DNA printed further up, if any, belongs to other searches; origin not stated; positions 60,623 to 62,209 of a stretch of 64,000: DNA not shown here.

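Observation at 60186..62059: NapG/NapH-like pair with non-canonical NapH architecture and no cognate reductase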

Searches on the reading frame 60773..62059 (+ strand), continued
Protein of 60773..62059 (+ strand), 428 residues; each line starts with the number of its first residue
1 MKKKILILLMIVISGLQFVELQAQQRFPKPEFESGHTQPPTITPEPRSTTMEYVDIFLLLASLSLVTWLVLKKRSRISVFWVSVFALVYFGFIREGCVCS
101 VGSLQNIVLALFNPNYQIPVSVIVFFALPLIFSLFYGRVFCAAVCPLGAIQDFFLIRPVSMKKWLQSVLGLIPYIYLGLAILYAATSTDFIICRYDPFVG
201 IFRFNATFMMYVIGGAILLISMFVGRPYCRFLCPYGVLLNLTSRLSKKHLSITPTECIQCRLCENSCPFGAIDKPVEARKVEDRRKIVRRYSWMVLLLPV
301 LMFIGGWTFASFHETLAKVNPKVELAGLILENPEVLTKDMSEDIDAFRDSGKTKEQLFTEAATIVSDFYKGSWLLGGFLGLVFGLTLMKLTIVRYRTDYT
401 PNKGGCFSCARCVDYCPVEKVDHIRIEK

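Call 12: search_protein_families(library=pfam, proteins=[L001:13209-15560:+, L001:15562-17133:+, L001:17084-18256:+, L001:18278-19573:+, L001:19692-20375:+, L001:20381-21259:+, L064:1342-2631:+, L064:2649-3341:+, L064:3338-6661:+], max_evalue=0.001)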
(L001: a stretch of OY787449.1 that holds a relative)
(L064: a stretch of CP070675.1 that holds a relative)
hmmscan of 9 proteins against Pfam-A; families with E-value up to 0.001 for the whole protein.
L001:13209-15560:+ (783 aa): 10 families
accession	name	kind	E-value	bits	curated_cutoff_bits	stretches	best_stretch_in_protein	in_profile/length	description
PF01257.25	2Fe-2S_thioredx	-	3.6e-50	170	24.8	2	10-153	2-143/145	Thioredoxin-like [2Fe-2S] ferredoxin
PF01512.22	Complex1_51K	-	2.9e-45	154.3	31.2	1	347-518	1-149/150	Nuo51 FMN-binding domain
PF10589.14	NADH_4Fe-4S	-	6.8e-34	116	23.5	1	629-713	1-85/85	NADH-ubiquinone oxidoreductase-F iron-sulfur binding region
PF14697.11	Fer4_21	-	6.6e-09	36.2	35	1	733-782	6-58/59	4Fe-4S dicluster domain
PF00037.32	Fer4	-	4.2e-08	33.1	21.1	2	759-780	2-23/24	4Fe-4S binding domain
PF10531.15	SLBB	-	3.7e-06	27.1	27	1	542-590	2-53/55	SLBB domain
PF13183.11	Fer4_8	-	0.0001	23.2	27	0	642-747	4-66/68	4Fe-4S dicluster domain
PF12838.12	Fer4_7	-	0.00012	23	27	1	735-779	2-52/52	4Fe-4S dicluster domain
PF13187.11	Fer4_9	-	0.00047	20.6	27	1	734-779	1-51/52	4Fe-4S dicluster domain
PF13237.11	Fer4_10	-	0.00063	20.1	25.5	1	731-776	5-53/53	4Fe-4S dicluster domain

L001:15562-17133:+ (523 aa): 12 families
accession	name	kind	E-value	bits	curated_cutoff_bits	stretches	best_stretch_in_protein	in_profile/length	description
PF14691.11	Fer4_20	-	8.8e-18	64.6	25.8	1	99-178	26-109/113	Dihydroprymidine dehydrogenase domain II, 4Fe-4S cluster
PF13510.11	Fer2_4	-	4.9e-15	55.8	22.8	1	1-77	3-80/82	2Fe-2S iron-sulfur cluster binding domain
PF07992.20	Pyr_redox_2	-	7.1e-12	45.8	26.1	1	189-340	138-291/291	Pyridine nucleotide-disulphide oxidoreductase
PF13450.12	NAD_binding_8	-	6.2e-09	36.4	21.9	1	198-237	1-40/68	NAD(P)-binding Rossmann-like domain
PF00890.30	FAD_binding_2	-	3.8e-06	26.8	20.4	1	196-232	2-38/414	FAD binding domain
PF13738.12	Pyr_redox_3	-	5.2e-06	26.4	30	0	198-233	2-37/305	Pyridine nucleotide-disulphide oxidoreductase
PF01266.30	DAO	-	8.4e-06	26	27.9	1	195-230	1-37/353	FAD dependent oxidoreductase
PF00037.32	Fer4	-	1.3e-05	25.2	21.1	0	454-469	1-16/24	4Fe-4S binding domain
PF03486.20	HI0933_like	-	9.7e-05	22.4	50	1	195-231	2-38/244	HI0933-like protein Rossmann domain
PF13459.11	Fer4_15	-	0.00011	23.3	22.4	1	454-520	1-65/66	4Fe-4S single cluster domain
PF22117.2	Fer4_Nqo3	-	0.00024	21.7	27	1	454-519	4-66/67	NADH-quinone oxidoreductase subunit 3, ferredoxin-like domain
PF00743.25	FMO-like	-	0.00033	19.7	22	1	194-240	2-48/532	Flavin-binding monooxygenase-like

L001:17084-18256:+ (390 aa): 11 families
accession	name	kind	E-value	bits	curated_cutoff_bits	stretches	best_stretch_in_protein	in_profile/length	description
PF13570.13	Beta-prop_ACSF4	-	3.9e-62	211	133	2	162-388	7-242/329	Beta-alanine-activating enzyme, beta-propeller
PF13360.13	PQQ_2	-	3.8e-36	125.3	27.6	3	307-388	8-89/233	Outer membrane protein assembly factor BamB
PF01011.28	PQQ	-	1.6e-14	54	26.7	1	116-208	46-149/595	Glucose/ethanol/alcohol dehydrogenase, beta-propeller domain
PF25292.1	Beta-prop_CGLA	-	4.6e-14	53.1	26.8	0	133-213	50-126/316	Lambda-carrageenase beta-propeller domain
PF17005.11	WD40_like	-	6.6e-11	42.6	40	1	295-389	15-109/301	WD40-like domain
PF23414.1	Beta-prop_EML_2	-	1.1e-07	31.9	90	1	294-387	12-108/266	Echinoderm microtubule-associated protein second beta-propeller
PF14435.11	SUKH-4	-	7.8e-07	29.8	25.5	0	274-316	61-103/179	SUKH-4 immunity protein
PF24807.1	WD40_CDC20-Fz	-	0.00011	22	200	0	300-387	27-118/292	CDC20/Fizzy WD40 domain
PF25293.1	Beta-prop_EMC1_N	-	0.00013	22.2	34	0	88-203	31-149/219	EMC1 N-terminal beta-propeller domain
PF24796.1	WDR55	-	0.00022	20.8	200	0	176-349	68-250/296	WDR55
PF23743.1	Beta-prop_BBS7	-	0.00036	20.4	27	0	292-323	12-43/299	BBS7 beta-propeller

L001:18278-19573:+ (431 aa): 5 families
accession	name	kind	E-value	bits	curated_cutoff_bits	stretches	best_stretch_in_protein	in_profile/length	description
PF00534.26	Glycos_transf_1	-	5.6e-21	75.3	26.4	1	239-404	13-171/172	Glycosyl transferases group 1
PF13692.12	Glyco_trans_1_4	-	4.8e-17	63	27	1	242-391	2-142/142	Glycosyl transferases group 1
PF13439.12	Glyco_transf_4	-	8.3e-13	49.1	28.5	1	126-230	63-169/170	Glycosyltransferase Family 4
PF13579.12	Glyco_trans_4_4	-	6e-07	30.4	29.7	1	126-226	62-158/158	Glycosyl transferase 4-like domain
PF13524.12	Glyco_trans_1_2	-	4.5e-05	23.9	25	1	333-413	58-136/144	Glycosyl transferase-like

L001:19692-20375:+ (227 aa): 6 families
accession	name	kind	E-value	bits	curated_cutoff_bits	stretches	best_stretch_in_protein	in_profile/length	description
PF00005.33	ABC_tran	-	1.9e-36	126.1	25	1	23-173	1-136/137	ABC transporter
PF13304.12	AAA_21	-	3.1e-07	31.2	27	0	37-78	3-55/304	AAA domain, putative AbiEii toxin, Type IV TA system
PF02463.25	SMC_N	-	6.8e-07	29.4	40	0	124-218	121-211/220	RecF/RecN/SMC N terminal domain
PF13555.12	AAA_29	-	0.00033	20.8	27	1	26-51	15-40/61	P-loop containing region of AAA domain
PF01926.29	MMR_HSR1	-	0.00042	20.8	21.9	0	36-53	2-19/113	50S ribosome-binding GTPase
PF03193.22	RsgA_GTPase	-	0.00049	20.4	30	1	21-54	95-127/174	RsgA GTPase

L001:20381-21259:+ (293 aa): 0 families

L064:1342-2631:+ (429 aa): 6 families
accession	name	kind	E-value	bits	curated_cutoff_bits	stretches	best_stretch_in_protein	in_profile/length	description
PF00534.26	Glycos_transf_1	-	2.9e-18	66.4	26.4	1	238-405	10-170/172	Glycosyl transferases group 1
PF13692.12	Glyco_trans_1_4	-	3.9e-17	63.3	27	1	244-393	2-142/142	Glycosyl transferases group 1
PF13439.12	Glyco_transf_4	-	7.1e-12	46.1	28.5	1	123-232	59-169/170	Glycosyltransferase Family 4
PF13579.12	Glyco_trans_4_4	-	9.9e-08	32.9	29.7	1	123-228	58-158/158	Glycosyl transferase 4-like domain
PF20706.3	GT4-conflict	-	8e-07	28.8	26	1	196-362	146-317/385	Family 4 Glycosyltransferase in conflict systems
PF13524.12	Glyco_trans_1_2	-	6.6e-06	26.6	25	1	338-422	61-143/144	Glycosyl transferase-like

L064:2649-3341:+ (230 aa): 5 families
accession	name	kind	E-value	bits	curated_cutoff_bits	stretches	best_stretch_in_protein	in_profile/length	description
PF00005.33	ABC_tran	-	1.3e-38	133.1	25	1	24-174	1-136/137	ABC transporter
PF13304.12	AAA_21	-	1.8e-09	38.6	27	0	148-209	239-302/304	AAA domain, putative AbiEii toxin, Type IV TA system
PF02463.25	SMC_N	-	3.5e-06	27.1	40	1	37-213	27-205/220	RecF/RecN/SMC N terminal domain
PF13191.12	AAA_16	-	1.5e-05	26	32.6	1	32-200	22-166/167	AAA ATPase domain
PF13555.12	AAA_29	-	0.00013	22.1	27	1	29-52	17-40/61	P-loop containing region of AAA domain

L064:3338-6661:+ (1107 aa): 2 families
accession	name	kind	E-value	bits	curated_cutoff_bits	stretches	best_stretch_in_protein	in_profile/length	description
PF02687.27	FtsX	-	4.6e-16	59.4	25.5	2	508-629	3-118/120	FtsX-like permease C-terminal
PF12704.14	MacB_PCD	-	6.6e-09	36.8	27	1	22-245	5-205/207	MacB-like periplasmic core domain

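Call 22: predict_structure(alignment_id=A1)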
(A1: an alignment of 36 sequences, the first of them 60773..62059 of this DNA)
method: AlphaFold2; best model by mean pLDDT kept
length: 428 residues; sequences in the alignment: 36
mean_pLDDT: 60.0   pTM: 0.55
mean pLDDT of the five models: 60.0, 54.0, 52.5, 48.8, 43.3
residues with pLDDT >= 90: 0; 70-90: 129; 50-70: 181; < 50: 118
segments of 3 or more residues with pLDDT < 50: 20-46, 95-98, 142-144, 191-195, 199-204, 247-279, 391-428
pLDDT, mean of each block of 10 residues (from residue 1): 74 63 37 32 46 79 74 65 70 54 64 67 74 59 53 62 65 70 61 47 53 69 63 61 49 32 38 41 73 84 85 69 74 62 68 79 82 80 69 36 29 27 35
secondary structure, 60 per line:
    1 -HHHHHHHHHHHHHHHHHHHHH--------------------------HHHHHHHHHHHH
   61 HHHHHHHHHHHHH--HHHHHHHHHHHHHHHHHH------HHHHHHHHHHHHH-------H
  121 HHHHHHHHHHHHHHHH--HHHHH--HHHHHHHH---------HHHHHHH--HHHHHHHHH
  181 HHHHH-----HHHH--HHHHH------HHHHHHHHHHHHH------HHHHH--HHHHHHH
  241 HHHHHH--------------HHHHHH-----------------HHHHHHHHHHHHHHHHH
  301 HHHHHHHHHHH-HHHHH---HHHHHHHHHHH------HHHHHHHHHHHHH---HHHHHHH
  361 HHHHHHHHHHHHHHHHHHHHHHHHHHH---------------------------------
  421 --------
elements in order: H2-22 H49-73 H76-93 H100-112 H120-136 H139-143 H146-153 H163-169 H172-185 H191-194 H197-201 H208-220 H227-231 H234-246 H261-266 H284-311 H313-317 H321-331 H338-350 H354-387
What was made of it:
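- The AF2 model was poor (pLDDT 60, call 22), so the topology rests on hydropathy only.
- Tried and rejected: I used a 36-sequence alignment and got a mean pLDDT of 60 with the FeS regions below 50 (call 22).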

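Call 23: search_solved_structures(query=A1, max_evalue=1, show_alignments=1)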
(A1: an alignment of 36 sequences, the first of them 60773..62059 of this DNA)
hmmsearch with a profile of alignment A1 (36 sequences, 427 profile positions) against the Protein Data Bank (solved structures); distinct sequences matched with E-value up to 1: 91 (the best 60 are shown).
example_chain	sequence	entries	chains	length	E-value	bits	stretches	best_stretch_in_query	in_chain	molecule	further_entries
9sw6_H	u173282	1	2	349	4.4e-07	32.4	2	251-277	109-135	Tungsten formylmethanofuran dehydrogenase, subunit F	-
7zm7_I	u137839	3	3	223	1.4e-06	30.8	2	251-286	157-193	Oxidoreductase-like protein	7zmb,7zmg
5t5i_F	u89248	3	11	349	1.7e-06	30.5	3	251-277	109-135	Tungsten formylmethanofuran dehydrogenase subunit fwdF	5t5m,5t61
9iho_I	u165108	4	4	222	1.4e-05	27.4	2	251-286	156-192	NUIM (TYKY) subunit of mitochondrial NADH:ubiquinone oxidoreductase (Complex I)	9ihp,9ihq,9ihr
7b0n_I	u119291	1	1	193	2.5e-05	26.6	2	251-286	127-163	Subunit NUIM of protein NADH:Ubiquinone Oxidoreductase (Complex I)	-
8qby_I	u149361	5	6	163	3.3e-05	26.2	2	251-285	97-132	NADH-quinone oxidoreductase subunit I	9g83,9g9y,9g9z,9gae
6gcs_I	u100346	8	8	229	4.5e-05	25.8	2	251-286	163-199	TYKY SUBUNIT (NUIM) | Subunit NUIM of NADH:Ubiquinone Oxidoreductase (Complex I)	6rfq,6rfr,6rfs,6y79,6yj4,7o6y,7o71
7ar7_I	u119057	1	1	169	4.6e-05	25.8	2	255-286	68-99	NADH dehydrogenase [ubiquinone] iron-sulfur protein 8-A, mitochondrial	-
9f5x_G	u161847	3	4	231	5e-05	25.6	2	255-286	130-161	NADH:ubiquinone oxidoreductase subunit 8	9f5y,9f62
7arc_I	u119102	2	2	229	5.5e-05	25.5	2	255-286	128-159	TYKY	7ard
7a23_D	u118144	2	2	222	0.00011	24.5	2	255-286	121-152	TYKY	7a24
7aqr_I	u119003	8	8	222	0.00011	24.5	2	255-286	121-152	NADH dehydrogenase [ubiquinone] iron-sulfur protein 8-A, mitochondrial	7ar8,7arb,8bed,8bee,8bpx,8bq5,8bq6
6h8k_I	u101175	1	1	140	0.00012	24.4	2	251-278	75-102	Subunit NUIM of NADH:Ubiquinone Oxidoreductase (Complex I)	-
8b9z_I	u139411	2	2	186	0.00013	24.3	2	256-286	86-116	NADH dehydrogenase (ubiquinone) 23 kDa subunit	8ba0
5lc5_I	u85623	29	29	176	0.00015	24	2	251-274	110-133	NADH dehydrogenase [ubiquinone] iron-sulfur protein 8, mitochondrial | Mitochondrial complex I, TYKY subunit | NADH:ubiquinone oxidoreductase core subunit S8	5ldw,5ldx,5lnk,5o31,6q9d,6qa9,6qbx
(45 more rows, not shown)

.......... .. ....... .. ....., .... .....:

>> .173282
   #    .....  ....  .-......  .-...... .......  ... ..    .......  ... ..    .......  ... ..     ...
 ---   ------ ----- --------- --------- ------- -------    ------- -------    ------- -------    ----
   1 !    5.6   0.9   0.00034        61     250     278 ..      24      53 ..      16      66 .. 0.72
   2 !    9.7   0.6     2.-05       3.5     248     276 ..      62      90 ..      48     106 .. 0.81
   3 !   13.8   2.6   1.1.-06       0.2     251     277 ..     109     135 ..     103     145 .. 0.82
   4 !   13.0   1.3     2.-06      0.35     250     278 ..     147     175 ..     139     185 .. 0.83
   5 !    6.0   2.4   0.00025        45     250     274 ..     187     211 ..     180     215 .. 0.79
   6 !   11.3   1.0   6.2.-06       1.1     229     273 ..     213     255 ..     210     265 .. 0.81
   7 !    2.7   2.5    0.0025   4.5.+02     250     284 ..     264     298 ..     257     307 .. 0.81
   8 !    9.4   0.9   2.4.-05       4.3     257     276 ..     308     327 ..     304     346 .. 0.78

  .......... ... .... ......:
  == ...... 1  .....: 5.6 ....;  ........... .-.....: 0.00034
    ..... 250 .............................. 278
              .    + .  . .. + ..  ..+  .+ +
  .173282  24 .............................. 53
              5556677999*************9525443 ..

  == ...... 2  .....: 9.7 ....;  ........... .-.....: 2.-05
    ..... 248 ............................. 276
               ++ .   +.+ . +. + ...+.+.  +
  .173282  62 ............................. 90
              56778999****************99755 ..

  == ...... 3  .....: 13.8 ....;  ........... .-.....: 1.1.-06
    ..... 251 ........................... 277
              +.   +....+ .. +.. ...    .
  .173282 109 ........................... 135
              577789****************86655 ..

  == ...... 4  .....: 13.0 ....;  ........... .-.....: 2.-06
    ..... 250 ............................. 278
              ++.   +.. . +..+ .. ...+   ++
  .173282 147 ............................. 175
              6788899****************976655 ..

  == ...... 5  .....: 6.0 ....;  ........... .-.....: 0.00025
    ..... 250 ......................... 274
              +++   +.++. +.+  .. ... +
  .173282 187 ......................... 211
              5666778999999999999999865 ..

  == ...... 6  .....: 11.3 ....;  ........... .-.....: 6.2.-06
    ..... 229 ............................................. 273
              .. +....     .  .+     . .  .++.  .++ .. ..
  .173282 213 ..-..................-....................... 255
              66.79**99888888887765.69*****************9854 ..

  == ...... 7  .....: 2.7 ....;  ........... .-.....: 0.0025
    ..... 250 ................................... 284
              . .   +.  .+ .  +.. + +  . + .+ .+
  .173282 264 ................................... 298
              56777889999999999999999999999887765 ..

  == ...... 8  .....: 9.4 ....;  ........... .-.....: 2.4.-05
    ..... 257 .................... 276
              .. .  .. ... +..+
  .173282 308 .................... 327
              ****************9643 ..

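Call 30: find_encoding_contigs(protein=window:60773-62059:+, flank=10000, max_places=2)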
Protein window:60773-62059:+ (428 aa): no gene with exactly this product is on record in the collection.

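Call 31: find_encoding_contigs(protein=P0001, flank=10000, max_places=2)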
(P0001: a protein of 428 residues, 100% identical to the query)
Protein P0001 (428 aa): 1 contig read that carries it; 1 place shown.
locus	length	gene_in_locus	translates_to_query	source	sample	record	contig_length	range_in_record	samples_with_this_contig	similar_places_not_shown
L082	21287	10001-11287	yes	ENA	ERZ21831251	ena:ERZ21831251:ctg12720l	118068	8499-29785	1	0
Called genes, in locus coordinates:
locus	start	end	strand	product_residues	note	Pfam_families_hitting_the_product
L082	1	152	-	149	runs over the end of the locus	PF00313:CSD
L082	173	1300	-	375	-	PF00478:IMPDH (faint), PF03060:NMO, PF01180:DHO_dh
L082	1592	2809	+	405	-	PF13360:PQQ_2 (weak), PF25293:Beta-prop_EMC1_N (weak), PF01011:PQQ (faint), PF13570:Beta-prop_ACSF4 (weak), PF13360:PQQ_2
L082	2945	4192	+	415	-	PF13570:Beta-prop_ACSF4 (weak), PF01011:PQQ (faint), PF13360:PQQ_2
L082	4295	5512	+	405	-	PF13570:Beta-prop_ACSF4, PF01011:PQQ (faint), PF13360:PQQ_2, PF25293:Beta-prop_EMC1_N (faint), PF23727:Beta-prop_FAM234A_B (faint), PF13570:Beta-prop_ACSF4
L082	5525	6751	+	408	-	PF13570:Beta-prop_ACSF4, PF13360:PQQ_2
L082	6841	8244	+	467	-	PF13360:PQQ_2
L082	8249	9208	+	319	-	PF01436:NHL (faint)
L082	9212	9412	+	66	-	-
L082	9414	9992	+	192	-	PF12838:Fer4_7 (faint), PF13187:Fer4_9 (faint), PF00037:Fer4 (faint), PF12837:Fer4_6 (faint), PF14697:Fer4_21 (weak)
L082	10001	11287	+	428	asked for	PF12801:Fer4_5, PF12838:Fer4_7 (faint), PF13183:Fer4_8 (faint), PF13187:Fer4_9 (faint), PF13237:Fer4_10 (faint), PF13484:Fer4_16 (faint), PF12801:Fer4_5, PF00037:Fer4 (weak), +1 more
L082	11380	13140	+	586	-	PF01011:PQQ (faint), PF13360:PQQ_2, PF13570:Beta-prop_ACSF4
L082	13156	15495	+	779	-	PF01257:2Fe-2S_thioredx, PF01512:Complex1_51K, PF00037:Fer4 (faint), PF10589:NADH_4Fe-4S, PF12838:Fer4_7 (weak), PF14697:Fer4_21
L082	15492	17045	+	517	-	PF13510:Fer2_4, PF14691:Fer4_20, PF00890:FAD_binding_2 (faint), PF01266:DAO (weak), PF07992:Pyr_redox_2 (weak), PF13450:NAD_binding_8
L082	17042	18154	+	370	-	-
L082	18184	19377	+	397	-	PF13579:Glyco_trans_4_4 (weak), PF13439:Glyco_transf_4, PF00534:Glycos_transf_1, PF13692:Glyco_trans_1_4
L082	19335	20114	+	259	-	-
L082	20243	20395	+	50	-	-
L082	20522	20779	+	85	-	PF00005:ABC_tran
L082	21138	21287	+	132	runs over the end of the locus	-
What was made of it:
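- On Bfu family (Nfn-Bfu / Stn); neighbouring genes only: Domain content in calls 12 and 31.
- The window's own contig continues with a 779-aa NuoE-NuoF-Fer4 protein and a 517-aa GltD-like protein (call 31).
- Tried and rejected: It failed and worked only through P0001 (calls 30, 31).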
